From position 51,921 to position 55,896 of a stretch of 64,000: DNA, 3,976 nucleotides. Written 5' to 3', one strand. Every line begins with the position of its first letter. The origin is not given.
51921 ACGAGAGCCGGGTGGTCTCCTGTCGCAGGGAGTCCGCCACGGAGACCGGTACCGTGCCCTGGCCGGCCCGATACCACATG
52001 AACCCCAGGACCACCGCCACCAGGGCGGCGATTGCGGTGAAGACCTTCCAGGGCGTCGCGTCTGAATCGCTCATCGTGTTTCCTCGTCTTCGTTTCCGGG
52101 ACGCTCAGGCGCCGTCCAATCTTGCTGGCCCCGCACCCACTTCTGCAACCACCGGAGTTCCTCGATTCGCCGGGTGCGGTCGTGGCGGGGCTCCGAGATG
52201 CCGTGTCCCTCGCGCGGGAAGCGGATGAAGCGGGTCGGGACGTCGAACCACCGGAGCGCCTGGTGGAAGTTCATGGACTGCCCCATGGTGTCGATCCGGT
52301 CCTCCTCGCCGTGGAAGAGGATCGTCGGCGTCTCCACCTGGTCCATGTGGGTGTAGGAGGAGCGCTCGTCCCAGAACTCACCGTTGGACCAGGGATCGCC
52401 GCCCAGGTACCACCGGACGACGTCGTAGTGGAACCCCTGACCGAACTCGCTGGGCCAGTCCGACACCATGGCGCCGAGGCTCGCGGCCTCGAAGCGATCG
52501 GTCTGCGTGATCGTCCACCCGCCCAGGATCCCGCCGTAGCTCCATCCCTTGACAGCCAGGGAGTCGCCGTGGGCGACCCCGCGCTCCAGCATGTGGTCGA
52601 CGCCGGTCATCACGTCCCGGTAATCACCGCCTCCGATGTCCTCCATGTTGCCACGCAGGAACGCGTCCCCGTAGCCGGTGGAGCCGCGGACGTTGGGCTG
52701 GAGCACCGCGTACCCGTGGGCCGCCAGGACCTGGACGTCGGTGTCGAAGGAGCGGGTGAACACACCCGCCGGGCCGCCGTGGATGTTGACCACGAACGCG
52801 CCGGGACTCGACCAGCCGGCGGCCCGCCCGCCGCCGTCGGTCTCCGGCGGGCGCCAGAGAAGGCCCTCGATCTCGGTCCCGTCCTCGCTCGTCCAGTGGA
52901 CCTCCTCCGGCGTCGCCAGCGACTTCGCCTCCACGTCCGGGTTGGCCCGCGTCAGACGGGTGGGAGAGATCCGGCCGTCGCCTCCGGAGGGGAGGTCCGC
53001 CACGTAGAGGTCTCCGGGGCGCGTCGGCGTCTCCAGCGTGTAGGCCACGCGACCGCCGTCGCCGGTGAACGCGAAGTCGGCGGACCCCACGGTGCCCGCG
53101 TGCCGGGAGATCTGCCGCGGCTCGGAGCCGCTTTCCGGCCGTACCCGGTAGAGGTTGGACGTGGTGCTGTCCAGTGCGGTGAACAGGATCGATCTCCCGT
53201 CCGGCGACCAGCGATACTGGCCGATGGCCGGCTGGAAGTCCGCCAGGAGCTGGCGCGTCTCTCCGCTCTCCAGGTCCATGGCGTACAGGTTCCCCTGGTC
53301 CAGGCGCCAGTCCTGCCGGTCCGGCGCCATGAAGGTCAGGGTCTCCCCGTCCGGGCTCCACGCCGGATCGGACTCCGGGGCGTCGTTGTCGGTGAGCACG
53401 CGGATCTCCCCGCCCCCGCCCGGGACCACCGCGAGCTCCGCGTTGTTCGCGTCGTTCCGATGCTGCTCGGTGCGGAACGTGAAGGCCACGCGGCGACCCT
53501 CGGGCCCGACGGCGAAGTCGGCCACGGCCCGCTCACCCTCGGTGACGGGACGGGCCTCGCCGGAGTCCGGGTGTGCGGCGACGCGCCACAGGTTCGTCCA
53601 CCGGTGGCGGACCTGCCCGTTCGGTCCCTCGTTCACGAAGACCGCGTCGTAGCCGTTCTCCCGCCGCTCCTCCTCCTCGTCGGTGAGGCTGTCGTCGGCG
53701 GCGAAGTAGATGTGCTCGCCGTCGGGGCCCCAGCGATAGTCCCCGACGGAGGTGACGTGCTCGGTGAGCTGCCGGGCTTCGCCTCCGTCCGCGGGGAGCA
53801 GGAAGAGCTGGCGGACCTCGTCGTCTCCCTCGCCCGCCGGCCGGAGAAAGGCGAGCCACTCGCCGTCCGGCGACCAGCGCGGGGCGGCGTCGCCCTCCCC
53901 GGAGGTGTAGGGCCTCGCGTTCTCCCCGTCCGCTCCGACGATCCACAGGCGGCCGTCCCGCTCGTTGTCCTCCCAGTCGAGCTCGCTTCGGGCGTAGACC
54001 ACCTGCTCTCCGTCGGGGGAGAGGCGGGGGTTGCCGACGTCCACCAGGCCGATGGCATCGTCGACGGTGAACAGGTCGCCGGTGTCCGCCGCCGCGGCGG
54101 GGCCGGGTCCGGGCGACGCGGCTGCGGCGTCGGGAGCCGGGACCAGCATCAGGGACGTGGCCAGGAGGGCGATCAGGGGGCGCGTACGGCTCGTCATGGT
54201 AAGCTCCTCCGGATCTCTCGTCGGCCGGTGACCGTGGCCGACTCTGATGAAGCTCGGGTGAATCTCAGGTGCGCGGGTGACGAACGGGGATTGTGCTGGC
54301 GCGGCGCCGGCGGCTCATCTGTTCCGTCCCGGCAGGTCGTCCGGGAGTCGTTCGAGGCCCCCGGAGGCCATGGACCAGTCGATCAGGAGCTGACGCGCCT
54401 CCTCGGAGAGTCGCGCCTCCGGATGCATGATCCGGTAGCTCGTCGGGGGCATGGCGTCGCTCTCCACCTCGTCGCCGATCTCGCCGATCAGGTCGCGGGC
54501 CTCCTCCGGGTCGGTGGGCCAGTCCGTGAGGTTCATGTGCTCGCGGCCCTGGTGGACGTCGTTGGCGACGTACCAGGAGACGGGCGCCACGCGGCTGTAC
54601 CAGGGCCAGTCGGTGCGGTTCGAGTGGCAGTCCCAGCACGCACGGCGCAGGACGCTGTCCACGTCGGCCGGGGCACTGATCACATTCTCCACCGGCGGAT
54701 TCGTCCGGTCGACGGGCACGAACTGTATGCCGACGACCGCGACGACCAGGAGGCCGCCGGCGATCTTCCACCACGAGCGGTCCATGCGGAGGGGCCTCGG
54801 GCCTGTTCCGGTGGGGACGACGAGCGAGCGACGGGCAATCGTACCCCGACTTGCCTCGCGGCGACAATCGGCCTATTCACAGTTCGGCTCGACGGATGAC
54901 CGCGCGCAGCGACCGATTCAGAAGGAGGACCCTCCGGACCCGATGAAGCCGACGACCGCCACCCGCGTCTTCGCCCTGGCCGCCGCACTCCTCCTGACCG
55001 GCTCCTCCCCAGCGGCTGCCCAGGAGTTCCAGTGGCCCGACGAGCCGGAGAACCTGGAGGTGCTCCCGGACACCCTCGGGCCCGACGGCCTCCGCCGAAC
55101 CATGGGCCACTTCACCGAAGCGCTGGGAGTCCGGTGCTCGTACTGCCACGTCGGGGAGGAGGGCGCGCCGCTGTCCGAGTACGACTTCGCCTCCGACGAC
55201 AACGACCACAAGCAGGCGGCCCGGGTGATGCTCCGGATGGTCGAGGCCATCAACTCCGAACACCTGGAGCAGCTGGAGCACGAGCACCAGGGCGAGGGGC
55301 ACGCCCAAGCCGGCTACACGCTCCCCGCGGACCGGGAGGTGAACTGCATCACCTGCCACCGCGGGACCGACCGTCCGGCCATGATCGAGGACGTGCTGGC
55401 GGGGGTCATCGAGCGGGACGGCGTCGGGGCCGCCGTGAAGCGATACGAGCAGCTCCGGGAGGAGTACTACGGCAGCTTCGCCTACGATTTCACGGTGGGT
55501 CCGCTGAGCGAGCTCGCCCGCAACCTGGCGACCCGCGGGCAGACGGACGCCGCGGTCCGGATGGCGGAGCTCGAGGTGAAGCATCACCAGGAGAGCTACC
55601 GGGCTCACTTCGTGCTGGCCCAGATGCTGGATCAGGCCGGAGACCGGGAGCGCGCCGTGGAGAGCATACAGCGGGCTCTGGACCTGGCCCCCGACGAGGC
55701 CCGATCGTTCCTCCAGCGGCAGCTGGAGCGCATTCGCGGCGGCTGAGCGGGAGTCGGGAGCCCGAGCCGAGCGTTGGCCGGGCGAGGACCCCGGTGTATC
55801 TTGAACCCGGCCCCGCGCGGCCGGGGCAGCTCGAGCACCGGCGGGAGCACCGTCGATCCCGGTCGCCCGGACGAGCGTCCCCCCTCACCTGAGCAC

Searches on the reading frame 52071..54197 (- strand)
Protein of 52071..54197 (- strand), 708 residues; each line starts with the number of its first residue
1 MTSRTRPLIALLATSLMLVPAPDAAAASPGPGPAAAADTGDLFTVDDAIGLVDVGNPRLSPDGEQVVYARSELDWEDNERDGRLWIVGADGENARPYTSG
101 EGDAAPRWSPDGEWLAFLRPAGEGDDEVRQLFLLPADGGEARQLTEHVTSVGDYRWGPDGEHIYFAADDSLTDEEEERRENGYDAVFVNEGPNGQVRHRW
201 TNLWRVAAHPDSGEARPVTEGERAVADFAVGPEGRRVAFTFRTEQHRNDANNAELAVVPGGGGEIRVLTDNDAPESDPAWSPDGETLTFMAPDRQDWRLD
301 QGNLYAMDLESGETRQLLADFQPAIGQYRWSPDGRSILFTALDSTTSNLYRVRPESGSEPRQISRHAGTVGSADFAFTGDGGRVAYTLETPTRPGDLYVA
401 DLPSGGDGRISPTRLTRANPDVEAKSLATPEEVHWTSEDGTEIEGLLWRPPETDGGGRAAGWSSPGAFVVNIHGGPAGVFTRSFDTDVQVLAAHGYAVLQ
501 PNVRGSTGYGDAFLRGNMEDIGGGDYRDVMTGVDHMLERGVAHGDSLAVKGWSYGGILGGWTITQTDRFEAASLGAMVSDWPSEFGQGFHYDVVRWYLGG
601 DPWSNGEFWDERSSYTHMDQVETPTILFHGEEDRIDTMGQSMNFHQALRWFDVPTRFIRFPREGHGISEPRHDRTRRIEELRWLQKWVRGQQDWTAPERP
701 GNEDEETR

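Call 3: search_protein_families(library=pfam, proteins=[window:52071-54197:-], max_evalue=0.01)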
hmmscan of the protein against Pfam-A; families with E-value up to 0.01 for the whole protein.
window:52071-54197:- (708 aa): 9 families
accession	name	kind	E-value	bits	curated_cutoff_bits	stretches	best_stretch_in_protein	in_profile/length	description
PF00326.27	Peptidase_S9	-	1e-45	156.3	22.6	1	483-689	2-211/213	Prolyl oligopeptidase family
PF07676.18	PD40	-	7.9e-23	80.3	20.9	2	95-119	2-27/38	WD40-like Beta Propeller Repeat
PF00930.27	DPPIV_N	-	3.7e-09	36.2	22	0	304-393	262-352/354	Dipeptidyl peptidase IV (DPP IV) N-terminal region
PF20434.5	BD-FAE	-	1.6e-05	24.9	26.8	1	595-648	162-215/215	BD-FAE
PF25174.1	Beta-prop_THOC3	-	2.4e-05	23.9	305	0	279-377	95-181/272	THOC3 beta-propeller domain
PF02129.25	Peptidase_S15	-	4.5e-05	23.7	23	0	606-649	206-248/262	X-Pro dipeptidyl-peptidase (S15 family)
PF01738.24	DLH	-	0.0033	17.5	21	0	615-673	136-194/217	Dienelactone hydrolase family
PF00561.26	Abhydrolase_1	-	0.0049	17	25.8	0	580-667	159-240/245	alpha/beta hydrolase fold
PF12146.15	Hydrolase_4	-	0.0088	15.8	27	0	617-649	186-218/239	Serine aminopeptidase, S33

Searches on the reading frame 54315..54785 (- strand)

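Call 31: search_protein_families(library=pfam, proteins=[window:54315-54785:-], max_evalue=0.001)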
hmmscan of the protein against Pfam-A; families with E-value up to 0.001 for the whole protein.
window:54315-54785:- (156 aa): 1 family
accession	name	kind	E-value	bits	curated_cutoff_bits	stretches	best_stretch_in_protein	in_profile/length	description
PF14376.11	Haem_bd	-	7.1e-40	136.5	27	1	16-138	2-131/133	Haem-binding domain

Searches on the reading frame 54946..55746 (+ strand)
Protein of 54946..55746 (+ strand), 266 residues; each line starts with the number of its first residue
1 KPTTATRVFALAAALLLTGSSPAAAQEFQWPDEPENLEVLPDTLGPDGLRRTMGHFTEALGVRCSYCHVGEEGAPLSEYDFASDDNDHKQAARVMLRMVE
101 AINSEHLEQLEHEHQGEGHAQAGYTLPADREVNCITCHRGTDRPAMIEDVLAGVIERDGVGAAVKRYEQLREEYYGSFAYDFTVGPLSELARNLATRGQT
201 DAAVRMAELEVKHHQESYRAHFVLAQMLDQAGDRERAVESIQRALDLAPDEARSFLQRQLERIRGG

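Call 71: search_protein_families(library=pfam, proteins=[window:54946-55746:+], max_evalue=0.001)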
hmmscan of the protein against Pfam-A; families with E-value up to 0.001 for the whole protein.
window:54946-55746:+ (266 aa): 6 families
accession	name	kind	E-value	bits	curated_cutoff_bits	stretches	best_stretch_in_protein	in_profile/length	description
PF02276.23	CytoC_RC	-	1.2e-09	38.4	22.4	1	53-146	215-298/310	Photosynthetic reaction centre cytochrome C subunit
PF13432.12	TPR_16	-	3.1e-06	28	32.7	1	190-251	3-64/65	Tetratricopeptide repeat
PF07719.23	TPR_2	-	6e-06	26.4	27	1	219-250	2-33/34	Tetratricopeptide repeat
PF07721.20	TPR_4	-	8.9e-06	26.3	27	0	187-208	4-25/26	Tetratricopeptide repeat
PF13176.12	TPR_7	-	4.4e-05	23.7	27.9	1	220-251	1-32/36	Tetratricopeptide repeat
PF13181.12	TPR_8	-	0.00013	22.2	25.7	1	218-250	1-33/34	Tetratricopeptide repeat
